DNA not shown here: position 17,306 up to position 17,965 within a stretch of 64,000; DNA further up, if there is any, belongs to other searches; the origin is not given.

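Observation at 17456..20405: FHA-domain protein immediately downstream of a CHASE2-sensor Hanks-type Ser/Thr kinase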

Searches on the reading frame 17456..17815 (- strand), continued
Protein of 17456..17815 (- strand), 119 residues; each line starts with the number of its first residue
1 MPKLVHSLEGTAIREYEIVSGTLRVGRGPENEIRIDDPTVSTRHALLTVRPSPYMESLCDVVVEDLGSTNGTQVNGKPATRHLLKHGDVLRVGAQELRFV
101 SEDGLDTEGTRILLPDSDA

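Call 64: find_encoding_contigs(protein=P0144, flank=6000, max_places=1)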
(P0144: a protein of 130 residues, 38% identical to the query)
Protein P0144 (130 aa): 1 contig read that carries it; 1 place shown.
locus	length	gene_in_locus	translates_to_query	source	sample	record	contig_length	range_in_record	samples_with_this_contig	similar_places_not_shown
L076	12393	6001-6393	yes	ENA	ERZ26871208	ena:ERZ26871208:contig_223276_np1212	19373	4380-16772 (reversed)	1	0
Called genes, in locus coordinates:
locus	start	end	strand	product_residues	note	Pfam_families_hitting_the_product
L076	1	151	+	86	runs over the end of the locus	PF00675:Peptidase_M16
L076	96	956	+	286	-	PF05193:Peptidase_M16_C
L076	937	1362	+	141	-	PF00675:Peptidase_M16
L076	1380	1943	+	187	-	PF05193:Peptidase_M16_C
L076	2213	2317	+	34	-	-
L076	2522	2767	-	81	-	-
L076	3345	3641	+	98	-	PF16697:Yop-YscD_cpl, PF00498:FHA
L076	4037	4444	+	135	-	-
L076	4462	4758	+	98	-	-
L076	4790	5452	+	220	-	PF16697:Yop-YscD_cpl, PF00498:FHA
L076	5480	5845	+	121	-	-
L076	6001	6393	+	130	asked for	PF16697:Yop-YscD_cpl, PF00498:FHA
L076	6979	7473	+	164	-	-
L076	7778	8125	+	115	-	PF00543:P-II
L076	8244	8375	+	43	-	-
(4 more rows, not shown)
